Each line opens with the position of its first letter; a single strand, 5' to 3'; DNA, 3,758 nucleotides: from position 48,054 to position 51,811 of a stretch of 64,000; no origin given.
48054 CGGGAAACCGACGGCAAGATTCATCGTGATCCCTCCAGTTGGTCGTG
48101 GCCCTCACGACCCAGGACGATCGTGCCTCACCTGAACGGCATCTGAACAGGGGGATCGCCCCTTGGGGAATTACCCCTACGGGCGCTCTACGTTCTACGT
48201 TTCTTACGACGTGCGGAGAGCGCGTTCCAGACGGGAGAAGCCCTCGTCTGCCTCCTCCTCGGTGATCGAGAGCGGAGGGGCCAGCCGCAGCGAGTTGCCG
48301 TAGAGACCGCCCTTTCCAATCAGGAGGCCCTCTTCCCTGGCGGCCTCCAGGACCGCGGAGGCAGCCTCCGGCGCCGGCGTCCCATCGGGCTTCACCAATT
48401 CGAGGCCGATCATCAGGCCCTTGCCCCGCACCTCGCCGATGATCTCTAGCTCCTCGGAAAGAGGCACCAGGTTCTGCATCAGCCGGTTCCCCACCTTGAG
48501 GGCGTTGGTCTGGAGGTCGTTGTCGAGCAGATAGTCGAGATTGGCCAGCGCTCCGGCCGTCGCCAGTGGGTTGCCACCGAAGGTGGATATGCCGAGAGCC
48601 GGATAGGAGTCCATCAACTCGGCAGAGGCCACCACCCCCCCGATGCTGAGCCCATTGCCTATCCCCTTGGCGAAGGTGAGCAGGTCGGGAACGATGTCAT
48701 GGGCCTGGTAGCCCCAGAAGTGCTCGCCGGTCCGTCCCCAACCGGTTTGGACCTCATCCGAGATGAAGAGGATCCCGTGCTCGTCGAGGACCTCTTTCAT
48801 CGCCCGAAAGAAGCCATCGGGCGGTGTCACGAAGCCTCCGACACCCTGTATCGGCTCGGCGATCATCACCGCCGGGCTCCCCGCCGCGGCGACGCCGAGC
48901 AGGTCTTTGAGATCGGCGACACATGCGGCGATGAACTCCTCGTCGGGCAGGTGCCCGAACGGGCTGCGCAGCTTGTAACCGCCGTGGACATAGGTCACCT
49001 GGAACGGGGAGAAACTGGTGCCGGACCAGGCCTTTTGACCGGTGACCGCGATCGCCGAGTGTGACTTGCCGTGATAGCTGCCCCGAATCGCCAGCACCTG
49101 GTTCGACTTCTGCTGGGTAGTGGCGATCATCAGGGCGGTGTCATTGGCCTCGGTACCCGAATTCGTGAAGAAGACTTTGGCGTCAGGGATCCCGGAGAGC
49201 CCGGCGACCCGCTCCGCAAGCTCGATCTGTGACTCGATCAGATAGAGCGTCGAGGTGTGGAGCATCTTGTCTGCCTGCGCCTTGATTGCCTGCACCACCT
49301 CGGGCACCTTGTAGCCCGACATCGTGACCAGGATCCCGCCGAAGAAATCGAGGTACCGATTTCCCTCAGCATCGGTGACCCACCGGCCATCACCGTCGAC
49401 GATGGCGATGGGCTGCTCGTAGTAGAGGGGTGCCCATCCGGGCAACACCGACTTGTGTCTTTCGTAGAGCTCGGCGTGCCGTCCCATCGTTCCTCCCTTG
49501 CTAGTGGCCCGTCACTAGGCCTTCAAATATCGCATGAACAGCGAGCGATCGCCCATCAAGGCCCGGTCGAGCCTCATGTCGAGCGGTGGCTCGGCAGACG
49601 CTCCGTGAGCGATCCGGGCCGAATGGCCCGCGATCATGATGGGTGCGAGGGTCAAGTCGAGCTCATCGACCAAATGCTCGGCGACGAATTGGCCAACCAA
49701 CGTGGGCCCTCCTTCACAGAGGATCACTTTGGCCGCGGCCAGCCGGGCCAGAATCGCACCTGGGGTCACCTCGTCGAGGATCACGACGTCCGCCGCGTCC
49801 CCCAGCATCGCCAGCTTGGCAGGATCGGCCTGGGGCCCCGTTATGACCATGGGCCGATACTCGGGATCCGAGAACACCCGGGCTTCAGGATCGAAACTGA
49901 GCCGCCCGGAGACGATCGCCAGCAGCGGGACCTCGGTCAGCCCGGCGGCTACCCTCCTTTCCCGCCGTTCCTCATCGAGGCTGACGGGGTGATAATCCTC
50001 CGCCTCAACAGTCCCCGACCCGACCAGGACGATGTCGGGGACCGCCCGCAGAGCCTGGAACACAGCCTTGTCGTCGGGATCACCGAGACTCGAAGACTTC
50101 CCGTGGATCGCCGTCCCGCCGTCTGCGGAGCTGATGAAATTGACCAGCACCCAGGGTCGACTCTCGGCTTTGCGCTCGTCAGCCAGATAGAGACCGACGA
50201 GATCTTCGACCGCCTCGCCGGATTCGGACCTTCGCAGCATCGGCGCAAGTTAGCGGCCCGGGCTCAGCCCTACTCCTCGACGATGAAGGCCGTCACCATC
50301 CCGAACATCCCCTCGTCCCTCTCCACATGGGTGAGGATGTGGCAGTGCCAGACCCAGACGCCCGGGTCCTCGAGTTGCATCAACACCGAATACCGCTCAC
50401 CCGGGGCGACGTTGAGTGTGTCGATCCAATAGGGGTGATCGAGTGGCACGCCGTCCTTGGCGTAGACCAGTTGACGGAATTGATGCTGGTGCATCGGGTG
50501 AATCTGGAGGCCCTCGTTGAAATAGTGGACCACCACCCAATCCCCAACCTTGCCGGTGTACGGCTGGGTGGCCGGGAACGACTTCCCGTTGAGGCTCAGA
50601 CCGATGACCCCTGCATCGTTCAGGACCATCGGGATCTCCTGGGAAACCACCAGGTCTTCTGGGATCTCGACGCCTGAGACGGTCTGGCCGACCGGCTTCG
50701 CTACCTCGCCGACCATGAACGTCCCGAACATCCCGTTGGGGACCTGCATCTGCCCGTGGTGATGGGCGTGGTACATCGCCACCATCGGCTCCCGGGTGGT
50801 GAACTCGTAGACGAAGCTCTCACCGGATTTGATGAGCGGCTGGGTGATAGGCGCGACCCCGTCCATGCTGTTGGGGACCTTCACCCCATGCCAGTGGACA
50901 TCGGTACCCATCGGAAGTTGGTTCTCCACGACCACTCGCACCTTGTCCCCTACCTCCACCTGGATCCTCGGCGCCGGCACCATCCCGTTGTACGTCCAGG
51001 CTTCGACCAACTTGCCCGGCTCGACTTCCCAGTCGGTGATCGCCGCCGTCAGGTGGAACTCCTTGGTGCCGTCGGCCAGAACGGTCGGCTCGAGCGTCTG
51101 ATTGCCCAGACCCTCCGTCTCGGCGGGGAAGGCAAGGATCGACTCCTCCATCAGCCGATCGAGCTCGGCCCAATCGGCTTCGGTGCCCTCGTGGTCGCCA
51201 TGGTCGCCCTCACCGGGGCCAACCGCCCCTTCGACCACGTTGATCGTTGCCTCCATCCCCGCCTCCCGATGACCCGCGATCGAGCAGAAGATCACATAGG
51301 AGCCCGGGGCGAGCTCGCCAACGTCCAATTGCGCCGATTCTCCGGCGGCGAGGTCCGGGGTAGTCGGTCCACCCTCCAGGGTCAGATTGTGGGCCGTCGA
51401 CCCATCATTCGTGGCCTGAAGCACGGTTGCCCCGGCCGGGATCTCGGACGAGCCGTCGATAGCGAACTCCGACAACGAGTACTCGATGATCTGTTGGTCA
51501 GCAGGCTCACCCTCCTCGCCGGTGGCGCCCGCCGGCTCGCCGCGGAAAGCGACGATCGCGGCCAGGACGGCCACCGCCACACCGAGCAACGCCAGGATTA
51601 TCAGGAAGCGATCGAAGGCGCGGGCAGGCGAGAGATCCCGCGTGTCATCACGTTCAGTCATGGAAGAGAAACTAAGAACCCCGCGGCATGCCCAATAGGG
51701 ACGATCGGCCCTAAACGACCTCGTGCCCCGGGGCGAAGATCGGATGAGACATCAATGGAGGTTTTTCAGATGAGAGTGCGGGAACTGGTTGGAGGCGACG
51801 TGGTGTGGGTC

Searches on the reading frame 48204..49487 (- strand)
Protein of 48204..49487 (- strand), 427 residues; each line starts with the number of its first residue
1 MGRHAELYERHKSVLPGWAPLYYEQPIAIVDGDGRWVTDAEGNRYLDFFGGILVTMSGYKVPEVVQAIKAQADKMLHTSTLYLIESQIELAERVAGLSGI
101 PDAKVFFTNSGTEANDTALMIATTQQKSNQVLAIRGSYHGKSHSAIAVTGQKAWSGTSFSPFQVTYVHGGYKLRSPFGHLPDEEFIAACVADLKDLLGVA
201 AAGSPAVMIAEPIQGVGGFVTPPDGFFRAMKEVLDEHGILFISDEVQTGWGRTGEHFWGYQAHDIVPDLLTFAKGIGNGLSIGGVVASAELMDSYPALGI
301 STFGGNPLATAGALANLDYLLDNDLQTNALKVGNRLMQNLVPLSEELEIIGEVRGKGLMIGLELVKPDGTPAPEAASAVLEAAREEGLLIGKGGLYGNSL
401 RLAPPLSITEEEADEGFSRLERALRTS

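Call 69: search_protein_families(library=pfam, proteins=[window:48204-49487:-], max_evalue=0.00001)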
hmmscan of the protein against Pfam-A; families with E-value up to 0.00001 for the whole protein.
window:48204-49487:- (427 aa): 1 family
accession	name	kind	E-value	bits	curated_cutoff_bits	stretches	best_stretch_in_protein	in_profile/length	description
PF00202.27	Aminotran_3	-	9.1e-97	324.7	30.5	1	26-424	10-403/403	Aminotransferase class-III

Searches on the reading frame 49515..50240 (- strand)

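Call 88: search_protein_families(library=pfam, proteins=[window:49515-50240:-], max_evalue=0.00001)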
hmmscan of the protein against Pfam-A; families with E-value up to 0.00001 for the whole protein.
window:49515-50240:- (241 aa): 1 family
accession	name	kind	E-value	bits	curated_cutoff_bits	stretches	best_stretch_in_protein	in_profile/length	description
PF01872.23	RibD_C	-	1.1e-30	107.4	24.1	1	29-212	1-173/197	RibD C-terminal domain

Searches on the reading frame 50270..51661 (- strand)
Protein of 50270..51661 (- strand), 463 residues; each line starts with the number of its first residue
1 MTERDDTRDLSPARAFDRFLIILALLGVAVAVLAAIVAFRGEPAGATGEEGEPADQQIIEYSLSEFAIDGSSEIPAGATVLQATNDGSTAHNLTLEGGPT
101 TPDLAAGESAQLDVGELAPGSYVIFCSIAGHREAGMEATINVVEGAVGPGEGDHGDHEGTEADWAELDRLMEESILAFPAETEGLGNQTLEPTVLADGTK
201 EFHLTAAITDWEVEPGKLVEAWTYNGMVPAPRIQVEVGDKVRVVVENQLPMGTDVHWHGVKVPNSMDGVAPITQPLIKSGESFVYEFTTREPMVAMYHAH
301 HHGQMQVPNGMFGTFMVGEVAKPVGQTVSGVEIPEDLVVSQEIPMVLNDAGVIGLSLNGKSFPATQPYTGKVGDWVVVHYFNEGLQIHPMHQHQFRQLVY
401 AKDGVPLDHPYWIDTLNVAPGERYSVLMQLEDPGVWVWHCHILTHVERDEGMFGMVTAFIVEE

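Call 88: search_protein_families(library=pfam, proteins=[window:50270-51661:-], max_evalue=0.00001)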
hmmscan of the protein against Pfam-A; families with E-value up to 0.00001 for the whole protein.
window:50270-51661:- (463 aa): 3 families
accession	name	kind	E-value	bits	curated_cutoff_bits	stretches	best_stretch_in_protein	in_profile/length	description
PF07732.21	Cu-oxidase_3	-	2e-33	115.4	21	1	210-318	6-115/119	Multicopper oxidase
PF07731.20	Cu-oxidase_2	-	2.4e-23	82.8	20.4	1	354-453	23-128/137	Multicopper oxidase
PF13473.12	Cupredoxin_1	-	5.8e-06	26.7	27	0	73-129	38-95/104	Cupredoxin-like domain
